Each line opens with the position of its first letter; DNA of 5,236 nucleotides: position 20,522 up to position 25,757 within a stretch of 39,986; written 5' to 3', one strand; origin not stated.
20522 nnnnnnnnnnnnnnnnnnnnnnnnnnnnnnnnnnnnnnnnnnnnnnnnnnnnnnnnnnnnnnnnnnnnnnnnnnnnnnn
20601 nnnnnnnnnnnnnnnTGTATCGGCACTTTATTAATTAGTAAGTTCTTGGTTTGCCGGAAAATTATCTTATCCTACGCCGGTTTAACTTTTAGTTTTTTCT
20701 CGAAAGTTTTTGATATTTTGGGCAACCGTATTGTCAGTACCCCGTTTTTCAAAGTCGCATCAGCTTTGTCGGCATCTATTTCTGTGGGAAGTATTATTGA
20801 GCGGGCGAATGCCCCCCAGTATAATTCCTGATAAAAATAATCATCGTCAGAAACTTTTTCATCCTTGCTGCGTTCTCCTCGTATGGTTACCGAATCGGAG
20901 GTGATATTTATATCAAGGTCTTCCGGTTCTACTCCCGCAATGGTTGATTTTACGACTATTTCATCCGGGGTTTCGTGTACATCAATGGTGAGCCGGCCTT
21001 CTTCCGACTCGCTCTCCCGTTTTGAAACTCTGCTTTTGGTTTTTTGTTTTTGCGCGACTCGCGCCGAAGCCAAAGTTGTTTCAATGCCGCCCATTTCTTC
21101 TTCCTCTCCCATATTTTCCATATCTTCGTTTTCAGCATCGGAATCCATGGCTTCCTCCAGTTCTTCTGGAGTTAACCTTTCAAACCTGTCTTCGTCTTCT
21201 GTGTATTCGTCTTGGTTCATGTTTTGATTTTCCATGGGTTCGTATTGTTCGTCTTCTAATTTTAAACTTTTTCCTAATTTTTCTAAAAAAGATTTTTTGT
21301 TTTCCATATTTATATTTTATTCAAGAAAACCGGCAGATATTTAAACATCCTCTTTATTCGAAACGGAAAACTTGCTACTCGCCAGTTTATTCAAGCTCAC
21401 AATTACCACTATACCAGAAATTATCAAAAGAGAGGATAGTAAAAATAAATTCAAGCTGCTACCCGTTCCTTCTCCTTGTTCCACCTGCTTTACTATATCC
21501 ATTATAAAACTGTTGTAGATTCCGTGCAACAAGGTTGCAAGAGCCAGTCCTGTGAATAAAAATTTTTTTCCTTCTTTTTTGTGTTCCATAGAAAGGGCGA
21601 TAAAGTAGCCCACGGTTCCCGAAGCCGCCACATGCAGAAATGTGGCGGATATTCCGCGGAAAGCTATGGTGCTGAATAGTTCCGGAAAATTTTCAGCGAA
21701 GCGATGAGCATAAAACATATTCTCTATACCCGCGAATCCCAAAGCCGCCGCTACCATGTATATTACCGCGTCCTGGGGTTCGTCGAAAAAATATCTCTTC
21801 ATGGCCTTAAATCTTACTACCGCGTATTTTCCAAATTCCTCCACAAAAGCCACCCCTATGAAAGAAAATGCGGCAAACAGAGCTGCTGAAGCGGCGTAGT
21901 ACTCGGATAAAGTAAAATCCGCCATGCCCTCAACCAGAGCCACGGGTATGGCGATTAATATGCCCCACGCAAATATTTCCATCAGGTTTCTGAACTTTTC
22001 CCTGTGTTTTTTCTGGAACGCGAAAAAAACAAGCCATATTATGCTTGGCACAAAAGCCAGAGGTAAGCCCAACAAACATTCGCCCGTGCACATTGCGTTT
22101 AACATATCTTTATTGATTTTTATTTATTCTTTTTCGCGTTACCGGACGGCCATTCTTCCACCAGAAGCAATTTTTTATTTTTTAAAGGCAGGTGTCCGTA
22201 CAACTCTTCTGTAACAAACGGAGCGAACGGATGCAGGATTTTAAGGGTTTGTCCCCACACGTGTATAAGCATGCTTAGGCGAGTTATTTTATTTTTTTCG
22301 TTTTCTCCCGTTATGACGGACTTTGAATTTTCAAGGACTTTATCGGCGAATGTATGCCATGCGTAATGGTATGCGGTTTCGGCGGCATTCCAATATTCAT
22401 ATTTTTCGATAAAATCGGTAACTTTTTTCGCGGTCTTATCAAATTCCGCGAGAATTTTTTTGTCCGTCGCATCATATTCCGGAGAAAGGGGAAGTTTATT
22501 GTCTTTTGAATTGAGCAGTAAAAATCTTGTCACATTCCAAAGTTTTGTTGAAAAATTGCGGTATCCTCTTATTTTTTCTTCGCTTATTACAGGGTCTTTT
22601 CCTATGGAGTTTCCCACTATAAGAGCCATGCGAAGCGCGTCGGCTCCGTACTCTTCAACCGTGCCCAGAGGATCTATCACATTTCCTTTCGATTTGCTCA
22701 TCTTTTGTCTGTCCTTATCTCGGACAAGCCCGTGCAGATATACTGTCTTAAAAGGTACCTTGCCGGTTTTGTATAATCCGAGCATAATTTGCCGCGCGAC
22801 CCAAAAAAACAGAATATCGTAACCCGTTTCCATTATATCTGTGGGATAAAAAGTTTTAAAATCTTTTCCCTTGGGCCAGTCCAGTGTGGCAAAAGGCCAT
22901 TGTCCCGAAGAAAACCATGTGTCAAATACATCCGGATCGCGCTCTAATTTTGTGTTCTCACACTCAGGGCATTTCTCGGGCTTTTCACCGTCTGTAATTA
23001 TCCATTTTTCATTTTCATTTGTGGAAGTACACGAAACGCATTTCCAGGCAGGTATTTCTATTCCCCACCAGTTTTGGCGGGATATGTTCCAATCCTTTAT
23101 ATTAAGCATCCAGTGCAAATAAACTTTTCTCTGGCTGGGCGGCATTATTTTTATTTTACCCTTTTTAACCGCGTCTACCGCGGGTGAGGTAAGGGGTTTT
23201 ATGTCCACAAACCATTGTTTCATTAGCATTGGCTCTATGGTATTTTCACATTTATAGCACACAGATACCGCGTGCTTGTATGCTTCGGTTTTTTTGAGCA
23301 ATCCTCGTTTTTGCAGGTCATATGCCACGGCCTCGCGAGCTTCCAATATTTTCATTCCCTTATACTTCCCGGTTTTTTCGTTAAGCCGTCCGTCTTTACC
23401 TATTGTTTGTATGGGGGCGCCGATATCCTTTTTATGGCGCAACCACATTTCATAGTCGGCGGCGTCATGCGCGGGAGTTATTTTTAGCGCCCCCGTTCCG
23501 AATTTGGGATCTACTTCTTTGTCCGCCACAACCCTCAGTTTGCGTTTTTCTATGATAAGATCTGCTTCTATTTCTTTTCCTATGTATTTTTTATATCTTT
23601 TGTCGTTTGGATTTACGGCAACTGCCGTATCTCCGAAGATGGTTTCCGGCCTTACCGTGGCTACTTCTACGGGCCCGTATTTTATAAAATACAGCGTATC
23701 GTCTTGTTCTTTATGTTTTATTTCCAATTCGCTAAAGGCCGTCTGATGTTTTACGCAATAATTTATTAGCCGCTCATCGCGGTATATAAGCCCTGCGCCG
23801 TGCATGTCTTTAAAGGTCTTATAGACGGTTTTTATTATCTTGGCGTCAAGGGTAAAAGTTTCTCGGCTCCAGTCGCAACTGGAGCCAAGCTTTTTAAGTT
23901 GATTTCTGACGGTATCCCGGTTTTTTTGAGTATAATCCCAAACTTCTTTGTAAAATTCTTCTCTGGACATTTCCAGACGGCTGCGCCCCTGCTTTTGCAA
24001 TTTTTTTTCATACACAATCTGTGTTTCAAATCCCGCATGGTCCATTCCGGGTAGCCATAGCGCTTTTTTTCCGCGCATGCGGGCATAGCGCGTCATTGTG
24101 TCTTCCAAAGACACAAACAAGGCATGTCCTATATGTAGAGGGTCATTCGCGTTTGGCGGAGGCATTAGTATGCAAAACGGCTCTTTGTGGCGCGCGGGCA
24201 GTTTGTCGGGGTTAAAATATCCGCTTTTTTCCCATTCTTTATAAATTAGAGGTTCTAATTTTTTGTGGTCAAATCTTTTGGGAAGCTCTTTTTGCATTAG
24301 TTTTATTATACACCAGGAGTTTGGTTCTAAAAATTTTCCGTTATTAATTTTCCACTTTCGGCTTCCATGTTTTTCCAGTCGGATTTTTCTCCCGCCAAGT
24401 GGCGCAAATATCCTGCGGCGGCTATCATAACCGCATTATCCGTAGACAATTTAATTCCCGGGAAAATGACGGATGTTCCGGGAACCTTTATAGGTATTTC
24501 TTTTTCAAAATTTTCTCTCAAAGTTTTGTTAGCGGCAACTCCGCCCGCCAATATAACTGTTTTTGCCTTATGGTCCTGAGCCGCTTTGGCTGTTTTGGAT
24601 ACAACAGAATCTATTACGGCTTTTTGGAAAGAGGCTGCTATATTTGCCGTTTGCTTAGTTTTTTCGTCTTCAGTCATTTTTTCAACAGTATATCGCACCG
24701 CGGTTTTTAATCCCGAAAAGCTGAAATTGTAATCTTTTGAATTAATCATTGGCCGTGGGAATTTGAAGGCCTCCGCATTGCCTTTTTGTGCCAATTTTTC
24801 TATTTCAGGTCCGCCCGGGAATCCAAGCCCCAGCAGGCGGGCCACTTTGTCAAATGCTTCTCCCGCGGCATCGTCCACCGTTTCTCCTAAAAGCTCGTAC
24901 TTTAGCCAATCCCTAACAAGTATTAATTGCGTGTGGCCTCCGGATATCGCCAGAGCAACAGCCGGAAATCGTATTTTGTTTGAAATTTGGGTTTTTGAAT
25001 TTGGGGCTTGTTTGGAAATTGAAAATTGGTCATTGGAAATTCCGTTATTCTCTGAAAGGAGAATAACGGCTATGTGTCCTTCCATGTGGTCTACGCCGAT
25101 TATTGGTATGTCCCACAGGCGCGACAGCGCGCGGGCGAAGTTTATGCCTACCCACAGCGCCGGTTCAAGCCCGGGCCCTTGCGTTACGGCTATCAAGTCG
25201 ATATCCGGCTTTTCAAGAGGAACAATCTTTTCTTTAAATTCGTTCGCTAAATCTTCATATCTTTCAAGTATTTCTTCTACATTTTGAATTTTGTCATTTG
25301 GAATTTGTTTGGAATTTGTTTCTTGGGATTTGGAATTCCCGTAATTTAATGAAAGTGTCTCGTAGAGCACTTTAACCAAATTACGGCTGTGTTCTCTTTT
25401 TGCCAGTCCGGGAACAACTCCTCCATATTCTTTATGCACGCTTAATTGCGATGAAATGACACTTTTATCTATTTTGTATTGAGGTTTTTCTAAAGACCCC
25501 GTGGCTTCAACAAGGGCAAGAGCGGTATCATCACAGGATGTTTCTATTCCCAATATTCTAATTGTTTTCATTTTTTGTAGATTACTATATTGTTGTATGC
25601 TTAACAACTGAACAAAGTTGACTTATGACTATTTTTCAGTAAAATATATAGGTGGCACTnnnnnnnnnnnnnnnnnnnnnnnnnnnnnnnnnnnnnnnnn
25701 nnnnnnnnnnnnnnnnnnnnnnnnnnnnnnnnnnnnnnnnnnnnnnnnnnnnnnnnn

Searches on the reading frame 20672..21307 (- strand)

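Call 9: search_protein_families(library=pfam, proteins=[window:20672-21307:-], max_evalue=0.001)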
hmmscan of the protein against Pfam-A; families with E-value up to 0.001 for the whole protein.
window:20672-21307:- (211 aa): 2 families
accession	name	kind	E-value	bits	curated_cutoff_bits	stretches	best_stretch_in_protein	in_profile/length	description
PF00011.27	HSP20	-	8.8e-20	71.2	20.8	1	109-203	1-93/102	Hsp20/alpha crystallin family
PF17886.7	ArsA_HSP20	-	6.3e-06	26.1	22.5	1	115-194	2-62/63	HSP20-like domain found in ArsA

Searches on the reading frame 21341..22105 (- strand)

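Call 9: search_protein_families(library=pfam, proteins=[window:21341-22105:-], max_evalue=0.001)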
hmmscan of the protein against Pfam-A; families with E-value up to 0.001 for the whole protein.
window:21341-22105:- (254 aa): 1 family
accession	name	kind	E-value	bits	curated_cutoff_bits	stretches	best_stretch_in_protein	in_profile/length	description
PF13367.11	PrsW-protease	-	6.7e-31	107.8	23.5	1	38-209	3-181/196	PrsW family intramembrane metalloprotease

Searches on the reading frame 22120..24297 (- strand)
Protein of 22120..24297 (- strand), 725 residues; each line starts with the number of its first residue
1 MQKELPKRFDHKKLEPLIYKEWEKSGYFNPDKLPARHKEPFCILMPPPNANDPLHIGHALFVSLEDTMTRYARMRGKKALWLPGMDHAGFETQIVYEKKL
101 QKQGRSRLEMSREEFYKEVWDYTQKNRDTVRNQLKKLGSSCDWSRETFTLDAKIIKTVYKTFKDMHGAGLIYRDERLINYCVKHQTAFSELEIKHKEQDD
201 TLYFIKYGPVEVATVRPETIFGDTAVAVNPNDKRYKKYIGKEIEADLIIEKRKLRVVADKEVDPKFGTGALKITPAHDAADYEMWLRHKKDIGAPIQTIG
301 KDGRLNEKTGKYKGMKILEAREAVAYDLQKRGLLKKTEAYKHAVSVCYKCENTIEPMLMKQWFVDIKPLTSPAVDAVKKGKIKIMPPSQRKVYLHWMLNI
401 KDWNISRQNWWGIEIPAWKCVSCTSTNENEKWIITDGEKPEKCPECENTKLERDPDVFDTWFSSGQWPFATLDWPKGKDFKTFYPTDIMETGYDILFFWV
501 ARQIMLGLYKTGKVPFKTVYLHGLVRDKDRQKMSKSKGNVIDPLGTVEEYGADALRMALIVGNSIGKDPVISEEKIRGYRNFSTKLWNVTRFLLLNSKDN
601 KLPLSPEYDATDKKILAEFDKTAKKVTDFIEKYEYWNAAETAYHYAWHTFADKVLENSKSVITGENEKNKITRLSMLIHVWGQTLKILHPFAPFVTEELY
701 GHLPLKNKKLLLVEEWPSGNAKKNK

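Call 9: search_protein_families(library=pfam, proteins=[window:22120-24297:-], max_evalue=0.001)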
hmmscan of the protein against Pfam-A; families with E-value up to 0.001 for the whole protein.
window:22120-24297:- (725 aa): 4 families
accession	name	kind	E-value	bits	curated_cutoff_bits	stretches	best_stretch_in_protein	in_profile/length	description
PF00133.28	tRNA-synt_1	-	2.2e-130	435.6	22.7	1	18-568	2-410/414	tRNA synthetases class I (I, L, M and V)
PF08264.19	Anticodon_1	-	3.8e-24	85.7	25.1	1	612-722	1-109/148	Anticodon-binding domain of tRNA ligase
PF09334.17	tRNA-synt_1g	-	2.1e-20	73.3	20.1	2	47-194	7-136/391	tRNA synthetases class I (M)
PF13603.12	tRNA-synt_1_2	-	5.7e-05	23.1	25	0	251-313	95-157/185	Leucyl-tRNA synthetase, editing domain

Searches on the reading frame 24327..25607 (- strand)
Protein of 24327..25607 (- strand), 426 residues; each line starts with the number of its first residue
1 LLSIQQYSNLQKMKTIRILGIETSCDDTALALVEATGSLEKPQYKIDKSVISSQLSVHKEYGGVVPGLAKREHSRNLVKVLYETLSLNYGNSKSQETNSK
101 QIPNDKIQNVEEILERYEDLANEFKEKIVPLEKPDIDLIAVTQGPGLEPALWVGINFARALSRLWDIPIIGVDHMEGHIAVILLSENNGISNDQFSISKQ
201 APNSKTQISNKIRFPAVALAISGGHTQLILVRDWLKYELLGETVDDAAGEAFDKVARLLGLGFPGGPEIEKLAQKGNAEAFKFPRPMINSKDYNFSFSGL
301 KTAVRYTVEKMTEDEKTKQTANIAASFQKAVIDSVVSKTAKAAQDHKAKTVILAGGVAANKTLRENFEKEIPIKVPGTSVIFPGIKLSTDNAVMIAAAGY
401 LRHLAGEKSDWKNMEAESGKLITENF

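Call 9: search_protein_families(library=pfam, proteins=[window:24327-25607:-], max_evalue=0.001)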
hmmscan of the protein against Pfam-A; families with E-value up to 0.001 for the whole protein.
window:24327-25607:- (426 aa): 3 families
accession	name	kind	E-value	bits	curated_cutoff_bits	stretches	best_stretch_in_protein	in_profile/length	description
PF00814.31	TsaD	-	2.5e-80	270.4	24.8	3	207-396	98-263/264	tRNA N6-adenosine threonylcarbamoyltransferase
PF22521.2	HypF_C_2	-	1.8e-10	41.4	27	1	289-370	132-216/241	Carbamoyltransferase, Kae1-like Domain, second subdomain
PF02543.21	Carbam_trans_N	-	0.00024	21.1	24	1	303-364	256-317/346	Carbamoyltransferase N-terminus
